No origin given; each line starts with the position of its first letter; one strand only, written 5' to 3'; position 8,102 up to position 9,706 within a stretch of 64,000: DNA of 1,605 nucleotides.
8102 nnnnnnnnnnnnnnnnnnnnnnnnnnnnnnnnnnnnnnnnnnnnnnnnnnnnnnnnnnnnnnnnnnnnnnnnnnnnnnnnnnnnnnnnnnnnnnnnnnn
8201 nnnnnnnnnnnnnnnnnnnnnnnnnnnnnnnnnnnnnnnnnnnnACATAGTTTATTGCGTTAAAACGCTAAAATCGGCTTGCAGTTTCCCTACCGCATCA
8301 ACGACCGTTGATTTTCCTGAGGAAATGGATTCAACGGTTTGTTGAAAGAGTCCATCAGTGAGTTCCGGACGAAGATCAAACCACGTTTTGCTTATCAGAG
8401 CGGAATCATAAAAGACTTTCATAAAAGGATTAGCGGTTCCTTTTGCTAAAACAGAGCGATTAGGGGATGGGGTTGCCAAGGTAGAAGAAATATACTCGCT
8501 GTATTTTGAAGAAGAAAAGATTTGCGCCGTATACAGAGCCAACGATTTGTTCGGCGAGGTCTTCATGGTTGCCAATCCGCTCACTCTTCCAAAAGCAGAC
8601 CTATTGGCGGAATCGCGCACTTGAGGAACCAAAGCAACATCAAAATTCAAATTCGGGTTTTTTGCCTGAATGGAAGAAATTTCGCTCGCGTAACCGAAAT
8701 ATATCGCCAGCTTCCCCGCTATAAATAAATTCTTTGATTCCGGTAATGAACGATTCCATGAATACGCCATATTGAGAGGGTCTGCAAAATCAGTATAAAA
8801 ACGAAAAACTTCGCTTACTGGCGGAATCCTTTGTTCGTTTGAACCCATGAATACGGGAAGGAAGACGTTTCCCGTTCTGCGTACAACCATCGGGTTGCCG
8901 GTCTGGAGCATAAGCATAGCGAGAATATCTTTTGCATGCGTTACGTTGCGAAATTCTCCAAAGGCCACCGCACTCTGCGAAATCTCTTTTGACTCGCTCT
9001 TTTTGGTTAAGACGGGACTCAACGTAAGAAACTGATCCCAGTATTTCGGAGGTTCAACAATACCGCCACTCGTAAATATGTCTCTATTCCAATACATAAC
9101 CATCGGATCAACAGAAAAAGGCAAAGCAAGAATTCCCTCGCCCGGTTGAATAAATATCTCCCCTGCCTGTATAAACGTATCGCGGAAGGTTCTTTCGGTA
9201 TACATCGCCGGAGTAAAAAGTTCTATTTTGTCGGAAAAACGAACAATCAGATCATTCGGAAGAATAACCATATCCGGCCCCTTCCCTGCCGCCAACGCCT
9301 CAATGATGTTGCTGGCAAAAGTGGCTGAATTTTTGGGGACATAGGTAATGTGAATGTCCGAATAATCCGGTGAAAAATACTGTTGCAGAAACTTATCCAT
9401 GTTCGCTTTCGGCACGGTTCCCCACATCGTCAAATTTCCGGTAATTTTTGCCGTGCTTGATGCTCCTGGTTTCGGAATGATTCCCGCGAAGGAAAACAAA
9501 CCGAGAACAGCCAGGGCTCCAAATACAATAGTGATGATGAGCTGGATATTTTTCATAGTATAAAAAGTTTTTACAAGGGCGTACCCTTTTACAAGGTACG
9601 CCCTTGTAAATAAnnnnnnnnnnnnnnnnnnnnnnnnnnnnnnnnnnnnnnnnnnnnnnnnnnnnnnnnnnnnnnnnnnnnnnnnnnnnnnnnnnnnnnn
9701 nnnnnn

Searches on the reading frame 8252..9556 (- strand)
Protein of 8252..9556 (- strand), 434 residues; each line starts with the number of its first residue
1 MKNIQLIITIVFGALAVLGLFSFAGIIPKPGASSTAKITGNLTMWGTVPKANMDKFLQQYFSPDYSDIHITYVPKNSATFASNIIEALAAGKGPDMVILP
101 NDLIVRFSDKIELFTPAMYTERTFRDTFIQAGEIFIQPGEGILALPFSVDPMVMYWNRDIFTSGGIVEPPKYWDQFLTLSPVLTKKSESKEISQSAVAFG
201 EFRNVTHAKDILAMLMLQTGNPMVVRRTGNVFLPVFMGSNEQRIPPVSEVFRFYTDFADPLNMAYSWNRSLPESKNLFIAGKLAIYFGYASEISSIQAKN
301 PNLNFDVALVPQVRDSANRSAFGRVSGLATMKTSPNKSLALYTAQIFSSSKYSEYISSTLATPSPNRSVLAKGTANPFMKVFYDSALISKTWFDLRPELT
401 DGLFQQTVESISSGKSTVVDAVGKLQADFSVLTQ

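Call 3: search_protein_families(library=pfam, proteins=[window:8252-9556:-], max_evalue=1)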
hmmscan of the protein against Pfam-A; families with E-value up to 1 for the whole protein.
window:8252-9556:- (434 aa): 2 families
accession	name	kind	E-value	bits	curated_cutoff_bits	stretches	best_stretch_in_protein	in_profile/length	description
PF01547.30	SBP_bac_1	-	8.1e-18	65.9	26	1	51-339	2-292/307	Bacterial extracellular solute-binding protein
PF13416.11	SBP_bac_8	-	3.2e-13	50.5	27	1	64-370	9-266/279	Bacterial extracellular solute-binding protein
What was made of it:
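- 8252..9556 (-): Membrane-anchored extracellular solute-binding protein (SBP_bac_1, sugar/CUT1 type), the conserved head gene of the array. It matches PF01547 (E 8e-18) and PF13416 (call 3).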

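Call 4: search_protein_families(library=ncbifam, proteins=[window:8252-9556:-], max_evalue=1)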
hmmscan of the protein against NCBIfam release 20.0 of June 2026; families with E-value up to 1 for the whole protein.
window:8252-9556:- (434 aa): 2 families
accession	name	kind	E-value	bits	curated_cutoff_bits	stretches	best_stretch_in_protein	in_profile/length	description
NF053763.1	ABCarbgalBndGanS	equivalog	0.0033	16.3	700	1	37-186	36-179/420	galactooligosaccharide ABC transporter substrate-binding protein GanS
NF008211.0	PRK10974.1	equivalog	0.12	11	411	1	142-180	138-178/439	sn-glycerol-3-phosphate ABC transporter substrate-binding protein UgpB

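Call 31: find_related_loci(query=A1, collection=genome_contigs, flank=10000)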
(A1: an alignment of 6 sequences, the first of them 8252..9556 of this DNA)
Query A1 (434 aa) in genome_contigs; peptide patterns used: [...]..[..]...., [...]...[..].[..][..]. (x = any residue, [..] = any of these).
599 stretches matched a pattern (row limit reached: there are more); 591 encode a relative of the query (tblastn E <= 1e-3); the best 80 are kept; 80 distinct loci.
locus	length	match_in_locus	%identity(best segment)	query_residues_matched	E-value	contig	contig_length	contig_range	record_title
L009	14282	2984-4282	63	1-434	0e+0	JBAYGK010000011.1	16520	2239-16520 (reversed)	MAG: Candidatus Paceibacterota bacterium isolate SO_2016_GW1_123 scaffold06016_OW334_2016, whole genome shotgun sequence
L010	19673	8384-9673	50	1-433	3e-141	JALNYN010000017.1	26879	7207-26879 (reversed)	MAG: Candidatus Paceibacterota bacterium isolate SO_2017_GW1 bin 180 NODE_7434_length_26879_cov_3.789025_OW334_2017, who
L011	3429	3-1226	47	12-423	6e-125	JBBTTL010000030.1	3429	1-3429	MAG: Patescibacteria group bacterium isolate H52-bin127_1 H52_bin127_1_000000000030, whole genome shotgun sequence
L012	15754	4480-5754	43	1-424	7e-119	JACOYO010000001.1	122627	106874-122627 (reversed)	MAG: Parcubacteria group bacterium isolate NC_groundwater_181_Ag_S-0.1um_44_14 S4_GD2017_2_S1_scaffold_53, whole genome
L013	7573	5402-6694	43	3-432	2e-117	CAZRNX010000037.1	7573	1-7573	MAG TPA_asm: uncultured Candidatus Saccharibacteria bacterium isolate SRP124282_co8_23 genome assembly, contig: NODE_222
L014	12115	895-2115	47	26-432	9e-117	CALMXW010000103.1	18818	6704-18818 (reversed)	MAG TPA_asm: uncultured bacterium isolate SRR6158310_bin.79_CONCOCT_v1.1_MAG genome assembly, contig: ERZ1749613.397, wh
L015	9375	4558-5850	43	1-434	5e-116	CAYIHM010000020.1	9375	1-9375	MAG TPA_asm: uncultured Candidatus Saccharibacteria bacterium isolate ERP119705_co24_246 genome assembly, contig: NODE_1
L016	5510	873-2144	42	4-432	4e-113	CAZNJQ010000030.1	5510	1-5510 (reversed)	MAG TPA_asm: uncultured Candidatus Saccharibacteria bacterium isolate ERP119705_co17_656 genome assembly, contig: NODE_2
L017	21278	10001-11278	42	1-432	1e-111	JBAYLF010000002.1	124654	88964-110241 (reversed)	MAG: Candidatus Paceibacterota bacterium isolate SO_2016_GW1_97 scaffold00324_OW334_2016, whole genome shotgun sequence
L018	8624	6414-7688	42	5-434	3e-109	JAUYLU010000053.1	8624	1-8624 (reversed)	MAG: bacterium isolate C24_metabat.bin.53 C24_k141_944861, whole genome shotgun sequence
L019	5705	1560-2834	44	1-432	3e-109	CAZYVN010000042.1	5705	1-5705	MAG TPA_asm: uncultured Candidatus Saccharibacteria bacterium isolate binchicken_co185_161 genome assembly, contig: NODE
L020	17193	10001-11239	41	5-424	3e-108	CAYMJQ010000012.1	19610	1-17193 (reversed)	MAG TPA_asm: uncultured Candidatus Saccharibacteria bacterium isolate SRP329715_co2_189 genome assembly, contig: NODE_54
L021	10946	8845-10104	41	1-422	2e-107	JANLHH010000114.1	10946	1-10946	MAG: Patescibacteria group bacterium isolate P6-12 k99_44913, whole genome shotgun sequence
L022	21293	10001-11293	42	5-431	5e-107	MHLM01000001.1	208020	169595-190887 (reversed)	MAG: Candidatus Lloydbacteria bacterium RIFCSPHIGHO2_02_FULL_50_18 rifcsphigho2_02_scaffold_110, whole genome shotgun se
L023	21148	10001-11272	43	1-432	2e-106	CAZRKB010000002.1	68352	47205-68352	MAG TPA_asm: uncultured Candidatus Saccharibacteria bacterium isolate SRP342105_co1_235 genome assembly, contig: NODE_49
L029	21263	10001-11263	42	1-432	7e-105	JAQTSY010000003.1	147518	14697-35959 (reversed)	MAG: Candidatus Paceibacterota bacterium isolate STB_28 NODE_266_length_147518_cov_7.622976_Sandtown_B, whole genome sho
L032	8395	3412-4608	42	23-424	3e-104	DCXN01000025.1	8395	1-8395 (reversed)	MAG TPA_asm: Patescibacteria group bacterium UBA2135 UBA2135_contig_46157, whole genome shotgun sequence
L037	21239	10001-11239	41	1-424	1e-103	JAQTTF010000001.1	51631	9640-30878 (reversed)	MAG: Candidatus Paceibacterota bacterium isolate STB_34 NODE_1322_length_51631_cov_2.941539_Sandtown_B, whole genome sho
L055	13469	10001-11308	39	1-434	4e-101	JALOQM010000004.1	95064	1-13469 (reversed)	MAG: Candidatus Paceibacterota bacterium isolate Prado155 scaffold_676, whole genome shotgun sequence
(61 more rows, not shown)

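Call 38: search_solved_structures(query=A1, max_evalue=0.001)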
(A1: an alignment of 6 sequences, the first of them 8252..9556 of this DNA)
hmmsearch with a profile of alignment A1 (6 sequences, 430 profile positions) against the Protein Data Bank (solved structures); distinct sequences matched with E-value up to 0.001: 43.
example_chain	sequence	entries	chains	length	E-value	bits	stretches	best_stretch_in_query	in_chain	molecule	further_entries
4r9f_A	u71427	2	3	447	6.9e-15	58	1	1-422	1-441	MBP1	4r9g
5u2p_A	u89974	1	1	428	6.1e-10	41.6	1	74-364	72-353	Sugar ABC transporter substrate-binding protein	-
3jzj_A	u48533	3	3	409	1.6e-09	40.3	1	265-427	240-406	Acarbose/maltose binding protein GacH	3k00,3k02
3k01_A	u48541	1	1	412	2.1e-09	39.9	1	265-427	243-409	Acarbose/maltose binding protein GacH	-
4qrz_A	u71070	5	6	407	3.9e-09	39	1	50-179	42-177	ABC-TYPE SUGAR TRANSPORTER | ABC transporter, substrate binding protein (Sugar)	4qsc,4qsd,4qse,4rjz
1eu8_A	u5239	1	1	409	1.6e-08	36.9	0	67-176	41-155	TREHALOSE/MALTOSE BINDING PROTEIN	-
1elj_A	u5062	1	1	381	3.7e-08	35.8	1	33-173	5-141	MALTODEXTRIN-BINDING PROTEIN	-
9vus_A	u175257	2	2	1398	8.1e-08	34.7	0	33-182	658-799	Soluble cytochrome b562,2-oxoglutarate receptor 1,Soluble cytochrome b562,2-oxoglutarate r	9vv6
8art_A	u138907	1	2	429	9.7e-08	34.4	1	26-180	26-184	Putative secreted maltose-binding protein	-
5ci5_A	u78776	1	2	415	1.6e-07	33.6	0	36-178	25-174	Extracellular solute-binding protein family 1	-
9p0x_T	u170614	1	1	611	8.5e-07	31.3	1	5-182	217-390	Tissue factor,Maltose/maltodextrin-binding periplasmic protein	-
1urg_A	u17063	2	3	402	1.1e-06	30.9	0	253-377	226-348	MALTOSE-BINDING PROTEIN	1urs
9xor_A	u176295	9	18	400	1.9e-06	30.1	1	272-425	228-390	maltose-binding protein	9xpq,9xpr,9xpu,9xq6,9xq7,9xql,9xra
7x0o_A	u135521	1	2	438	1.9e-06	30.1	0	34-94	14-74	CbpC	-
1urd_A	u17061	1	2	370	2.9e-06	29.5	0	253-377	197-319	MALTOSE-BINDING PROTEIN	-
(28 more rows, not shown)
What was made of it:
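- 8252..9556 (-): A profile of the family hits PDB 4r9f 'MBP1' over its full length (E 6.9e-15), followed by sugar- and maltose-binding proteins (call 38).
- Closest known: CUT1-type ABC solute-binding proteins. Same: The head gene of the module has the SBP_bac_1 fold and full-length similarity to these proteins (E 6.9e-15, call 38).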

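Call 43: search_protein_families(library=pfam, alignment_id=A3, max_evalue=0.00001)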
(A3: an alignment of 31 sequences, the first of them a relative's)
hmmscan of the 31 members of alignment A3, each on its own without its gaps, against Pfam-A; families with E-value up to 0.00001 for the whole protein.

A. member 1, L074:13488-15365:+ (625 aa): 1 family
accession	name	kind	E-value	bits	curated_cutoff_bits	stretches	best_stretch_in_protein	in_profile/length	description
PF03023.19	MurJ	-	6e-69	233.2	27.4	1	108-479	1-376/451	Lipid II flippase MurJ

B. families by the number of members that match (of 31 scanned): 51 families (the first 25 are shown)
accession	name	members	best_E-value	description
PF00133.28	tRNA-synt_1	3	6e-127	tRNA synthetases class I (I, L, M and V)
PF09334.17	tRNA-synt_1g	3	4.5e-97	tRNA synthetases class I (M)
PF08264.19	Anticodon_1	2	1.1e-25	Anticodon-binding domain of tRNA ligase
PF13385.13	Laminin_G_3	2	1.7e-22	Concanavalin A-like lectin/glucanases superfamily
PF01425.27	Amidase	1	2.3e-143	Amidase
PF03023.19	MurJ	1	6e-69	Lipid II flippase MurJ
PF07724.20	AAA_2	1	1.8e-68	AAA domain (Cdc48 subfamily)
PF00749.27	tRNA-synt_1c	1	6e-67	tRNA synthetases class I (E and Q), catalytic domain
PF00580.27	UvrD-helicase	1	1.9e-64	UvrD/REP helicase N-terminal domain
PF13603.12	tRNA-synt_1_2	1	5.2e-64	Leucyl-tRNA synthetase, editing domain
PF00905.27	Transpeptidase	1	2.5e-51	Penicillin binding protein transpeptidase domain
PF13328.12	HD_4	1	1.6e-45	HD domain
PF16403.11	Bact_surface_Ig-like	1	7.8e-40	Bacterial surface protein, Ig-like domain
PF04607.23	RelA_SpoT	1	4.6e-37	Region found in RelA / SpoT proteins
PF17871.7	AAA_lid_9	1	6.2e-34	AAA lid domain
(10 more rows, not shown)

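Call 68: find_homologous_proteins(query=window:8252-9556:-, max_evalue=0.001)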
Query window:8252-9556:- (434 aa): 1894 proteins with E <= 0.001 among 8000 candidates; the best 120 are listed.
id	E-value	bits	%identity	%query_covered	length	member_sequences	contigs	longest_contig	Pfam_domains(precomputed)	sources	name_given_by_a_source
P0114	4.8e-281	950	98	100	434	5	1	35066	PF13416.12,PF01547.31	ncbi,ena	-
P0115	2.2e-255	865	88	100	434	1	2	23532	PF13416.12,PF01547.31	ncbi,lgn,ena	-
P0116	1.1e-202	692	69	100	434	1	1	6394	PF13416.12,PF01547.31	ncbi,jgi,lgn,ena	-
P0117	5.9e-195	666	65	100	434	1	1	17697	PF13416.12,PF01547.31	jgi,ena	jgi:ABC-type glycerol-3-phosphate transport system substrate-binding protein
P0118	8.6e-195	666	67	100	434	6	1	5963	PF13416.12,PF01547.31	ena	-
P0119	2.4e-188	645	63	100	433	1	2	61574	PF13416.12,PF01547.31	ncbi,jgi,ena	ncbi:MAG: extracellular solute-binding protein [Candidatus Paceibacterota bacterium]|jgi:ABC-type gl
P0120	1.6e-153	530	55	100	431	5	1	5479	PF13416.12,PF01547.31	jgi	jgi:ABC-type glycerol-3-phosphate transport system substrate-binding protein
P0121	3.1e-153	529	54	100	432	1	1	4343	PF13416.12,PF01547.31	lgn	-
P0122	2.9e-152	526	53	100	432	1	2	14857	PF13416.12,PF01547.31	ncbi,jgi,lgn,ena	-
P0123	3.5e-152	525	53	100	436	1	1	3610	PF13416.12,PF01547.31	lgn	-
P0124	1.8e-151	523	53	99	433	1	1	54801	PF13416.12,PF01547.31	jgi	jgi:ABC-type glycerol-3-phosphate transport system substrate-binding protein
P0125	4.6e-151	522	53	100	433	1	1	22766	PF13416.12,PF01547.31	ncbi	-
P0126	9.5e-150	517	52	100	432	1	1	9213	PF13416.12,PF01547.31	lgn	-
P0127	2.3e-149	516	53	100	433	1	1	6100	PF13416.12,PF01547.31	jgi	jgi:ABC-type glycerol-3-phosphate transport system substrate-binding protein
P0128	2.0e-147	510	53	100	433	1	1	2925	PF13416.12,PF01547.31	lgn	-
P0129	1.3e-142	494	53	100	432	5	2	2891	PF13416.12,PF01547.31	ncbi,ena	-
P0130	3.5e-141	489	52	100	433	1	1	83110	PF13416.12,PF01547.31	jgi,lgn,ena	-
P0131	2.4e-139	483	50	100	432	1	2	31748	PF13416.12,PF01547.31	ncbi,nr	ncbi:MAG: extracellular solute-binding protein [Parcubacteria group bacterium]|nr:extracellular solu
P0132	3.0e-139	483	52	100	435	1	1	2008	PF13416.12,PF01547.31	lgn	-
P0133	1.4e-138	481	50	99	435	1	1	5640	PF13416.12,PF01547.31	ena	-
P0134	3.9e-138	479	50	100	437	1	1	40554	PF13416.12,PF01547.31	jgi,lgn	jgi:ABC-type glycerol-3-phosphate transport system substrate-binding protein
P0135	6.1e-137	475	50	100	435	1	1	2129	PF13416.12,PF01547.31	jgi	jgi:ABC-type glycerol-3-phosphate transport system substrate-binding protein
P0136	4.6e-135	469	49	100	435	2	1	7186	PF13416.12,PF01547.31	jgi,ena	jgi:ABC-type glycerol-3-phosphate transport system substrate-binding protein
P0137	6.5e-135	469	50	100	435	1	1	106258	PF13416.12,PF01547.31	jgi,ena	jgi:ABC-type glycerol-3-phosphate transport system substrate-binding protein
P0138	1.3e-134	467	49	100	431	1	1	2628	PF13416.12,PF01547.31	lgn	-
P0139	7.1e-134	465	50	100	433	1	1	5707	PF13416.12,PF01547.31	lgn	-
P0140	2.3e-132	460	51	99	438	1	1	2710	PF13416.12,PF01547.31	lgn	-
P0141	4.0e-132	459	48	100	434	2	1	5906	PF13416.12,PF01547.31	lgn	-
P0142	8.6e-131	455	50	98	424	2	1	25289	PF13416.12,PF01547.31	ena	-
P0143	2.8e-130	453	50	96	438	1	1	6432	PF13416.12,PF01547.31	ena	-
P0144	2.6e-129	450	49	94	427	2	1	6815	PF13416.12,PF01547.31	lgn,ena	-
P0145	1.1e-125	438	47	100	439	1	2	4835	PF13416.12,PF01547.31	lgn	-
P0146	1.7e-124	434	46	100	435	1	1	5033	PF13416.12,PF01547.31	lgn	-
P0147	2.2e-124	434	44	100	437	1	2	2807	PF13416.12,PF01547.31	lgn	-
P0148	3.1e-121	423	45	99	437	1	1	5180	PF13416.12,PF01547.31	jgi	-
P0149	9.4e-121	422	44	100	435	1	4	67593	PF13416.12,PF01547.31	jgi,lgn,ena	-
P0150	3.6e-120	420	45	99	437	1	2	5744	PF13416.12,PF01547.31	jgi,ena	-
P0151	2.8e-119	417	47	94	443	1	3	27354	PF13416.12,PF01547.31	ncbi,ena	-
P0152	8.2e-119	415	46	100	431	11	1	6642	PF13416.12,PF01547.31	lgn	-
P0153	6.6e-118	413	45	100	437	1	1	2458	PF13416.12,PF01547.31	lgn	-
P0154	1.1e-115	405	43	100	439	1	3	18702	PF13416.12,PF01547.31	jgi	-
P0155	1.3e-115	405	46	100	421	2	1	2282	PF13416.12,PF01547.31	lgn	-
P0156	2.3e-115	404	44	100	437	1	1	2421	PF13416.12,PF01547.31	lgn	-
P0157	2.0e-114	401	41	99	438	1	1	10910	PF13416.12,PF01547.31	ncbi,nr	ncbi:MAG: hypothetical protein BMS9Abin13_524 [Patescibacteria group bacterium]|nr:MAG: hypothetical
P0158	2.1e-113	398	44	100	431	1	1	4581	PF13416.12,PF01547.31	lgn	-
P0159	2.4e-112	394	43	98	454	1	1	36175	PF13416.12,PF01547.31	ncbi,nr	ncbi:MAG TPA: extracellular solute-binding protein [Candidatus Paceibacterota bacterium]|nr:extracel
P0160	3.6e-112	394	39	70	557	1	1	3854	PF13416.12,PF01547.31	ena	-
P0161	5.6e-112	393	43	100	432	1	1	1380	PF13416.12,PF01547.31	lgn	-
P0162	8.8e-112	392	44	100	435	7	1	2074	PF13416.12,PF01547.31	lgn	-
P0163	9.2e-112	392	41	100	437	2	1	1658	PF13416.12,PF01547.31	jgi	-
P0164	1.4e-111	392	43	99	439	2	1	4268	PF13416.12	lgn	-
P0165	1.4e-111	392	42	100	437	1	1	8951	PF13416.12,PF01547.31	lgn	-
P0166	3.0e-111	391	43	100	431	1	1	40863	PF13416.12,PF01547.31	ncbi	-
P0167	7.2e-111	389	41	100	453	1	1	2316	PF13416.12,PF01547.31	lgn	-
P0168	1.3e-110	388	43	98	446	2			PF13416.12,PF01547.31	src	-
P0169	3.7e-110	387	44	100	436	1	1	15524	PF13416.12,PF01547.31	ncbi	-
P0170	4.8e-110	387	43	96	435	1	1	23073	PF13416.12,PF01547.31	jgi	jgi:multiple sugar transport system substrate-binding protein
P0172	8.7e-110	386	45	99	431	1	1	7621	PF13416.12,PF01547.31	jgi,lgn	-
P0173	1.0e-109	386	43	95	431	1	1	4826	PF13416.12,PF01547.31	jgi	-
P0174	1.1e-109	385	42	100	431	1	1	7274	PF13416.12,PF01547.31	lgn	-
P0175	1.9e-109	385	43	100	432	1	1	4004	PF13416.12,PF01547.31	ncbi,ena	-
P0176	2.2e-109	384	41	100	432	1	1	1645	PF13416.12,PF01547.31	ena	-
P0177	4.0e-109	384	42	100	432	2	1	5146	PF13416.12,PF01547.31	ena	-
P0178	9.7e-109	382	44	94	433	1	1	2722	PF13416.12,PF01547.31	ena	-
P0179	1.2e-108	382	44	97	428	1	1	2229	PF13416.12,PF01547.31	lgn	-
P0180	1.4e-108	382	41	100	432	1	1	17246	PF13416.12,PF01547.31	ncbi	-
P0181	1.9e-108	381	44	99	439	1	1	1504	PF13416.12,PF01547.31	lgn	-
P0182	2.2e-108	381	42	100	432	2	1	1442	PF13416.12,PF01547.31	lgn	-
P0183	4.2e-108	380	43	93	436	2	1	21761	PF13416.12,PF01547.31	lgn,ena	-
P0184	4.4e-108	380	43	95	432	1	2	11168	PF13416.12,PF01547.31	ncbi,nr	ncbi:MAG: extracellular solute-binding protein [Parcubacteria group bacterium]|nr:extracellular solu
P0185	4.6e-108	380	41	97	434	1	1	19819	PF13416.12,PF01547.31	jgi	-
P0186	6.2e-108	380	42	97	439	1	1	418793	PF13416.12,PF01547.31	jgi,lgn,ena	-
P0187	6.4e-108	380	43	100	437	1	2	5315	PF13416.12,PF01547.31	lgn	-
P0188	8.2e-108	379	43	100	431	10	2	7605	PF13416.12,PF01547.31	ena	-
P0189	8.9e-108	379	42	98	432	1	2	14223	PF13416.12,PF01547.31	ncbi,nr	ncbi:MAG: extracellular solute-binding protein [Parcubacteria group bacterium]|nr:extracellular solu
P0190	1.0e-107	379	42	99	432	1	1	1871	PF13416.12,PF01547.31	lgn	-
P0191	1.0e-107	379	43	100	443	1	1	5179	PF13416.12,PF01547.31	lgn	-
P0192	1.2e-107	379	42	97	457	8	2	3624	PF13416.12,PF01547.31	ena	-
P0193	1.2e-107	379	40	100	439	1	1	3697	PF13416.12,PF01547.31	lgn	-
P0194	1.7e-107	378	44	96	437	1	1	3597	PF13416.12,PF01547.31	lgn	-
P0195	2.8e-107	378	41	100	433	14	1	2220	PF13416.12,PF01547.31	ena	-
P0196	3.1e-107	377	41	97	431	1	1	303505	PF13416.12,PF01547.31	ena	-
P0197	3.5e-107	377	42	97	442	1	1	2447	PF13416.12,PF01547.31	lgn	-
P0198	4.2e-107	377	42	95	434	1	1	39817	PF13416.12,PF01547.31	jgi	jgi:multiple sugar transport system substrate-binding protein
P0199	4.4e-107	377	42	98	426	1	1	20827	PF13416.12,PF01547.31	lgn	-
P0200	4.4e-107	377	42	100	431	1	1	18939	PF13416.12,PF01547.31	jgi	jgi:ABC-type glycerol-3-phosphate transport system substrate-binding protein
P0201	4.6e-107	377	43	100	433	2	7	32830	PF13416.12,PF01547.31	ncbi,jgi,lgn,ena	ncbi:MAG TPA: extracellular solute-binding protein [Candidatus Paceibacterota bacterium]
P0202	5.0e-107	377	42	94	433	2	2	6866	PF13416.12,PF01547.31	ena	-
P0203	6.0e-107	376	44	96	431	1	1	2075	PF13416.12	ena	-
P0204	8.5e-107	376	43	100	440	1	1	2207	PF13416.12,PF01547.31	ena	-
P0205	9.5e-107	376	44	96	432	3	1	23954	PF13416.12,PF01547.31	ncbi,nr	ncbi:extracellular solute-binding protein [Patescibacteria group bacterium]|nr:extracellular solute-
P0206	9.6e-107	376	42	97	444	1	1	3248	PF13416.12,PF01547.31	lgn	-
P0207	1.2e-106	375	44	99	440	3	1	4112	PF13416.12,PF01547.31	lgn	-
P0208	1.4e-106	375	43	100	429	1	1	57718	PF13416.12,PF01547.31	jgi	jgi:ABC-type glycerol-3-phosphate transport system substrate-binding protein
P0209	1.4e-106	375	43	97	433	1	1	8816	PF01547.31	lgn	-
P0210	1.4e-106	375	43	99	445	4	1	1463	PF13416.12,PF01547.31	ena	-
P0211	1.8e-106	375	40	100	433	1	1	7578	PF13416.12,PF01547.31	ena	-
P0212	1.9e-106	375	41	100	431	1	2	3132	PF13416.12,PF01547.31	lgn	-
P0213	1.9e-106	375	42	100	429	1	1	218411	PF13416.12,PF01547.31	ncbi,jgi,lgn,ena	ncbi:MAG: extracellular solute-binding protein [Candidatus Paceibacterota bacterium]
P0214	2.1e-106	375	43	98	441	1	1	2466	PF13416.12,PF01547.31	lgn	-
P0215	2.6e-106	374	43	98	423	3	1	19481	PF13416.12,PF01547.31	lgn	-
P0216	3.4e-106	374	43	94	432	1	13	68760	PF13416.12,PF01547.31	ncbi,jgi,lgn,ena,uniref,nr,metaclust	ncbi:MAG: hypothetical protein A3D67_00210 [Candidatus Lloydbacteria bacterium RIFCSPHIGHO2_02_FULL_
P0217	3.5e-106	374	41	97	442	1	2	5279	PF13416.12,PF01547.31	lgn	-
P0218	3.9e-106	374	41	100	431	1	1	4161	PF13416.12,PF01547.31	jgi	jgi:ABC-type glycerol-3-phosphate transport system substrate-binding protein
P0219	5.5e-106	373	44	97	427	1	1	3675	PF13416.12,PF01547.31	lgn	-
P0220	5.5e-106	373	43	98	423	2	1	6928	PF13416.12,PF01547.31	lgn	-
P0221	8.2e-106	373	42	100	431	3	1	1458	PF13416.12,PF01547.31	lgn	-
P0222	8.3e-106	373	44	100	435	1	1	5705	PF13416.12,PF01547.31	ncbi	-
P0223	1.0e-105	372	41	97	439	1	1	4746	PF13416.12,PF01547.31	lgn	-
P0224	1.2e-105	372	42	99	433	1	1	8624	PF13416.12,PF01547.31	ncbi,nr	ncbi:MAG: extracellular solute-binding protein [bacterium]|nr:extracellular solute-binding protein [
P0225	1.2e-105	372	42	97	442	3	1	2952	PF13416.12,PF01547.31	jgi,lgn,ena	-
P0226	1.4e-105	372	42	98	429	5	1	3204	PF13416.12,PF01547.31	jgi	jgi:ABC-type glycerol-3-phosphate transport system substrate-binding protein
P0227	1.4e-105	372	42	97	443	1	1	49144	PF13416.12,PF01547.31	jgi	jgi:ABC-type glycerol-3-phosphate transport system substrate-binding protein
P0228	1.5e-105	372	42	100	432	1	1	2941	PF13416.12,PF01547.31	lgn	-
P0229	2.0e-105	371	43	98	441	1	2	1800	PF13416.12,PF01547.31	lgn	-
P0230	2.1e-105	371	42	97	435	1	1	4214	PF13416.12,PF01547.31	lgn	-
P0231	2.3e-105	371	44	97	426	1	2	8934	PF13416.12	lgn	-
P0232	2.4e-105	371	42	92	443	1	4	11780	PF13416.12,PF01547.31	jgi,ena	-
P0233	2.9e-105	371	41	98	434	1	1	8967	PF13416.12,PF01547.31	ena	-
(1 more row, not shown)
